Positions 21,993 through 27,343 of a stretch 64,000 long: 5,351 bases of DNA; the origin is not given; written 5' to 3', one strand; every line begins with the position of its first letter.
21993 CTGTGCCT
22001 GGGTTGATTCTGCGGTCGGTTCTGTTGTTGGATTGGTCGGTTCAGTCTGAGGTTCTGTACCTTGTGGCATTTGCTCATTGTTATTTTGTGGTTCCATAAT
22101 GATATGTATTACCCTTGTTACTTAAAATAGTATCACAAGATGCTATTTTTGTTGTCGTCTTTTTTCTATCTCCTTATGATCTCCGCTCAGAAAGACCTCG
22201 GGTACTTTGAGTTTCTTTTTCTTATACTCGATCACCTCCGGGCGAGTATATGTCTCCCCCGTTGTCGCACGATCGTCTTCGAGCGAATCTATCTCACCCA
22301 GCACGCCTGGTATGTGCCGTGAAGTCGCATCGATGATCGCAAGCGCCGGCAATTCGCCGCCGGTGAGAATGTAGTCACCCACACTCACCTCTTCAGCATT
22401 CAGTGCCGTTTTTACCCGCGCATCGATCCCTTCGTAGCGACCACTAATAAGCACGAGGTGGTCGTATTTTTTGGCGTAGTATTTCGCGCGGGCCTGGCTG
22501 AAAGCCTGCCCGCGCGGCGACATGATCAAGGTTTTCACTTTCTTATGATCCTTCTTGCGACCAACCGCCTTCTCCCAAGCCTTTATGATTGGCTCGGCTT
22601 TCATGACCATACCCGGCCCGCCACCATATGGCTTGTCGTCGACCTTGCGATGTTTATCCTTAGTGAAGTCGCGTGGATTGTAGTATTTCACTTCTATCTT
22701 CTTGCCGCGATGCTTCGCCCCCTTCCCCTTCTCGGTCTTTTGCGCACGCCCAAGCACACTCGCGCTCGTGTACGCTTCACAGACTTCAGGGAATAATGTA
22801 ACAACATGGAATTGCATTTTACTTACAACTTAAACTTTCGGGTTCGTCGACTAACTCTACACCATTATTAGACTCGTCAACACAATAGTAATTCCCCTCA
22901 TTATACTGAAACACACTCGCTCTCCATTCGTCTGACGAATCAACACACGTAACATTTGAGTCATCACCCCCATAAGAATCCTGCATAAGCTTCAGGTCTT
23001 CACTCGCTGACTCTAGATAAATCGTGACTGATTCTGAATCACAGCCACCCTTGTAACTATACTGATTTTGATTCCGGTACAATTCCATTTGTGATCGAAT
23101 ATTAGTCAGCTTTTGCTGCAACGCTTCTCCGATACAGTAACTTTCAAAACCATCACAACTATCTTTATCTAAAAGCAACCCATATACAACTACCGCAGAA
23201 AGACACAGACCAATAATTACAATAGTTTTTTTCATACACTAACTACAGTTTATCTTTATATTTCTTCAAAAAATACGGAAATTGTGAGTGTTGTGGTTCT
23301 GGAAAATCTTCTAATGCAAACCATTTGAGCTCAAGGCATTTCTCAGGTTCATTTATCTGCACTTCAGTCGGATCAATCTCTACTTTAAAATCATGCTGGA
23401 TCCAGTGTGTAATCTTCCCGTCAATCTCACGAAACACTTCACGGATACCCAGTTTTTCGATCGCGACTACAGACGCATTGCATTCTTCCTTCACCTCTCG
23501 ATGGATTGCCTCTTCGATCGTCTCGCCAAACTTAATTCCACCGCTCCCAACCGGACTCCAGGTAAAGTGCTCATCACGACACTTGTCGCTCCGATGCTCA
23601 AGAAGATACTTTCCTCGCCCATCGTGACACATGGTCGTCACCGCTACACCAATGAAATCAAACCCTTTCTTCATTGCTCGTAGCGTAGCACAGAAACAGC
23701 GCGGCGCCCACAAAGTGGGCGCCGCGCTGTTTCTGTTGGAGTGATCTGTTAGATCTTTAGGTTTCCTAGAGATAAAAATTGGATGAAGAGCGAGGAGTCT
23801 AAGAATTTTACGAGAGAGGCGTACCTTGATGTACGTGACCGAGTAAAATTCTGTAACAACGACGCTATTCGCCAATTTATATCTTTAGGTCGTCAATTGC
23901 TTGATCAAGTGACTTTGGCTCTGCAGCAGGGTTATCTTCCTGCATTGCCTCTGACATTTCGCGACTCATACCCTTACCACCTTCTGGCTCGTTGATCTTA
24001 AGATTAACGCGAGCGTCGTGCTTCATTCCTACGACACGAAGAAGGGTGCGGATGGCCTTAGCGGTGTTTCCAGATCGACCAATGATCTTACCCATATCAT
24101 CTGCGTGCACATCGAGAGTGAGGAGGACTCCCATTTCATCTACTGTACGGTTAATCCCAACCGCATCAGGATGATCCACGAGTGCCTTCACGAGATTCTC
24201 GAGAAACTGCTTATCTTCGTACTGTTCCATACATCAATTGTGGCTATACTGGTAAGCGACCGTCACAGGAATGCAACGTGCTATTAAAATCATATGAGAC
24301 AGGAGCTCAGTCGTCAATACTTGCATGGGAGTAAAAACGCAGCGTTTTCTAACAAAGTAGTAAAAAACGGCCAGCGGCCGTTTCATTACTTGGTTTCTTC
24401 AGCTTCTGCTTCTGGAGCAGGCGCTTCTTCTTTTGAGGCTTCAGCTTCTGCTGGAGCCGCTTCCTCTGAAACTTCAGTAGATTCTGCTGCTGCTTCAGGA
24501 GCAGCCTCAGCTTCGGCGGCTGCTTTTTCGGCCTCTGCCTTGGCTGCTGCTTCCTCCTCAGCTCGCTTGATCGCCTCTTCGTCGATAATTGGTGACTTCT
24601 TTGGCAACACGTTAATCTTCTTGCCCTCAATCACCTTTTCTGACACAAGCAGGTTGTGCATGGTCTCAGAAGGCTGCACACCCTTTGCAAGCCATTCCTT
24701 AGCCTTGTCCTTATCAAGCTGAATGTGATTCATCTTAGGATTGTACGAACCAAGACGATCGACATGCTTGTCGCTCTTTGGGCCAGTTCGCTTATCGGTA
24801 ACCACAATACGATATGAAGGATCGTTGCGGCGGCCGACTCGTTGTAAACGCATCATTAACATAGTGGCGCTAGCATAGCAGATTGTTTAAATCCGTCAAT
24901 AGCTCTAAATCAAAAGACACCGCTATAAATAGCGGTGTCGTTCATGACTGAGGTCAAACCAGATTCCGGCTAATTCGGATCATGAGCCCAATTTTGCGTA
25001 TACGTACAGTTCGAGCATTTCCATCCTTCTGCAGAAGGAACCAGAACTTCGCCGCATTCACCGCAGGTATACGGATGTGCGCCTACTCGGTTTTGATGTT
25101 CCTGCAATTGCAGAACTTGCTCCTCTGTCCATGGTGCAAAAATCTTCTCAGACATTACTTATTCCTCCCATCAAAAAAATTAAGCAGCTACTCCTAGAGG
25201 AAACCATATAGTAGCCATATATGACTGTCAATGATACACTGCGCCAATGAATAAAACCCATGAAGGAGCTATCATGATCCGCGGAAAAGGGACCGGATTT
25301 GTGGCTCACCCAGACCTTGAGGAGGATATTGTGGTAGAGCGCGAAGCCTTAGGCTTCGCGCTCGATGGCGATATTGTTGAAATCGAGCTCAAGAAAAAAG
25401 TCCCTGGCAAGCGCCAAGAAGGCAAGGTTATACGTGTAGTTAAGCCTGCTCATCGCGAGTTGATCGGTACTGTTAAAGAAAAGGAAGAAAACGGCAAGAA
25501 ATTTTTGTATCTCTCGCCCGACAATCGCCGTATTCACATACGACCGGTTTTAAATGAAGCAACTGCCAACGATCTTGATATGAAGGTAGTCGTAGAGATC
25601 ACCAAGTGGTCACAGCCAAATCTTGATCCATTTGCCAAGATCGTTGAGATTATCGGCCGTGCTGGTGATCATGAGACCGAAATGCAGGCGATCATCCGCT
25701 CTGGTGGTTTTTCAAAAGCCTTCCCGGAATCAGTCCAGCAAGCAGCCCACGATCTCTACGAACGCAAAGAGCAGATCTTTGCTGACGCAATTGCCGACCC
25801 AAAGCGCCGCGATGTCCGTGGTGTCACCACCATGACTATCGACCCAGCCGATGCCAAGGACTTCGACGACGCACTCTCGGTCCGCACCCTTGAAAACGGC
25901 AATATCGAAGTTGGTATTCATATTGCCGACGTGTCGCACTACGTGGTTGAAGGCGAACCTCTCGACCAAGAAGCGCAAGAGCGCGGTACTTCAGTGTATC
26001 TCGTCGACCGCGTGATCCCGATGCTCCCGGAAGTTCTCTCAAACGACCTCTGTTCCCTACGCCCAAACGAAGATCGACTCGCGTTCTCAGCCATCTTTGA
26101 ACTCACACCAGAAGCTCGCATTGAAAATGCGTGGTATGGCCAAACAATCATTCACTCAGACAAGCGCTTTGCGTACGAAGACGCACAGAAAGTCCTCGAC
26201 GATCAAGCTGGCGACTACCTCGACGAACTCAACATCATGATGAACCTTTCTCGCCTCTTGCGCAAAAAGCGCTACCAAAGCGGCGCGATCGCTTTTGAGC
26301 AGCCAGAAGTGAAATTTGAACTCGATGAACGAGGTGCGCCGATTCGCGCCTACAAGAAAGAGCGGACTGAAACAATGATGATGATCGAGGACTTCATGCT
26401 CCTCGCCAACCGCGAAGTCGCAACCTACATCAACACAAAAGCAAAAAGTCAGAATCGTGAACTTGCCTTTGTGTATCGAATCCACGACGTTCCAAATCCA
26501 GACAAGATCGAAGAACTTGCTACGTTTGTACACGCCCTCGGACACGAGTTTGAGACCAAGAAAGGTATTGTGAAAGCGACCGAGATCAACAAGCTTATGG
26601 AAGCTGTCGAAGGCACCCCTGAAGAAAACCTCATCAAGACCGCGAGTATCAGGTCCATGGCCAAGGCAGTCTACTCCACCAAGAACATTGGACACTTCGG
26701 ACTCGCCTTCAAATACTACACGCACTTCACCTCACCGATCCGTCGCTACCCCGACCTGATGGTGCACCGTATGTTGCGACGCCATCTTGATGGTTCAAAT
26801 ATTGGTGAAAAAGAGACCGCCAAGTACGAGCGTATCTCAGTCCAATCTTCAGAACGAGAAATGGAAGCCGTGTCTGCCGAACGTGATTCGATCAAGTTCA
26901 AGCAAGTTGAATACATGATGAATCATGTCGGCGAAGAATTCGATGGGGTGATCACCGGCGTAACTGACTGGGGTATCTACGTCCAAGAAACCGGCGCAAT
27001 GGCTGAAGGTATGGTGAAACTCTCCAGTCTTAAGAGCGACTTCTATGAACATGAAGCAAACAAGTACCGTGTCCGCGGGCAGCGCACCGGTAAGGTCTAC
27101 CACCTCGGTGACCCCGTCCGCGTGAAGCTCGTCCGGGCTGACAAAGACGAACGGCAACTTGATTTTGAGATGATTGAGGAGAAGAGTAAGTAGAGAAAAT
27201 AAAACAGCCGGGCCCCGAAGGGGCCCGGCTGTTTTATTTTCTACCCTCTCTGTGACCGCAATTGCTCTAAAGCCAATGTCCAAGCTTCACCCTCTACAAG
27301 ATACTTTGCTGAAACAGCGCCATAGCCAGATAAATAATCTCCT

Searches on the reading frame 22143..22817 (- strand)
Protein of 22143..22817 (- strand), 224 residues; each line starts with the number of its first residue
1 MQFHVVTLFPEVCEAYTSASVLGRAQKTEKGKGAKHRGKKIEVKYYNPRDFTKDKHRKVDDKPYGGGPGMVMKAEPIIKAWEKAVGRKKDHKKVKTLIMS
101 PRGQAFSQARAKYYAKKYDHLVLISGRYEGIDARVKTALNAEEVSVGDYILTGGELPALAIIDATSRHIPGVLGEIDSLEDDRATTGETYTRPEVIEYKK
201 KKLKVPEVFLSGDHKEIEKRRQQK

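Call 75: search_protein_families(library=pfam, proteins=[window:22143-22817:-], max_evalue=0.001)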
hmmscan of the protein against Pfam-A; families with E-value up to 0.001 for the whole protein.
window:22143-22817:- (224 aa): 1 family
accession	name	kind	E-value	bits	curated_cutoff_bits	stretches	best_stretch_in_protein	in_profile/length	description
PF01746.26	tRNA_m1G_MT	-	3.1e-43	148.2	27.3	1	41-222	10-183/195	tRNA (Guanine-1)-methyltransferase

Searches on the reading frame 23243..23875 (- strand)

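Call 75: search_protein_families(library=pfam, proteins=[window:23243-23875:-], max_evalue=0.001)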
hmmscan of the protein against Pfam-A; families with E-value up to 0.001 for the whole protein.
window:23243-23875:- (210 aa): 1 family
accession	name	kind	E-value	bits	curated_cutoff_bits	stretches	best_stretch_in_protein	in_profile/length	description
PF00293.34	NUDIX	-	4e-13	50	21.1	1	77-197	4-125/134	NUDIX domain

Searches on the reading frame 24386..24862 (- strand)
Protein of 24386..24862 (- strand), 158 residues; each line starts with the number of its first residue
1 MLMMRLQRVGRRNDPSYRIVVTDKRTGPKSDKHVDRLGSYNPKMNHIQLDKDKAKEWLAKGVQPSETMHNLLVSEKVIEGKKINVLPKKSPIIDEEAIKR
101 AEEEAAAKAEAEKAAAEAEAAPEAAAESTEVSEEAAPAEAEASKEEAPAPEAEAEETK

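Call 75: search_protein_families(library=pfam, proteins=[window:24386-24862:-], max_evalue=0.001)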
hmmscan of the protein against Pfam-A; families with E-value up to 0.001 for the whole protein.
window:24386-24862:- (158 aa): 1 family
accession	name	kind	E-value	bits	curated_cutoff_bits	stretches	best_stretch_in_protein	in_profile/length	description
PF00886.24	Ribosomal_S16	-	5.7e-17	61.8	27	1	8-65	1-62/62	Ribosomal protein S16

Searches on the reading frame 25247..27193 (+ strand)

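Call 75: search_protein_families(library=pfam, proteins=[window:25247-27193:+], max_evalue=0.001)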
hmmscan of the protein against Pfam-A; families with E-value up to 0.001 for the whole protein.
window:25247-27193:+ (648 aa): 6 families
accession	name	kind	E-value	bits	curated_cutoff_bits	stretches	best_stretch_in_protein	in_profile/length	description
PF00773.25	RNB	-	1.6e-109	366.6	29.3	1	187-515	1-325/326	RNB domain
PF17876.7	CSD2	-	3.3e-18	66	26.2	1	88-160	1-74/74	Cold shock domain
PF00575.29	S1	-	2.6e-10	41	22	1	561-642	4-73/74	S1 RNA binding domain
PF08206.17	OB_RNB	-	4.4e-08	33.1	24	1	12-64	6-58/58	Ribonuclease B OB domain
PF17849.7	OB_Dis3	-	1.1e-07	32.3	22.8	1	111-150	34-73/77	Dis3-like cold-shock domain 2 (CSD2)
PF18614.7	RNase_II_C_S1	-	0.00013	22.2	26.6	0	619-641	35-57/59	RNase II-type exonuclease C-terminal S1 domain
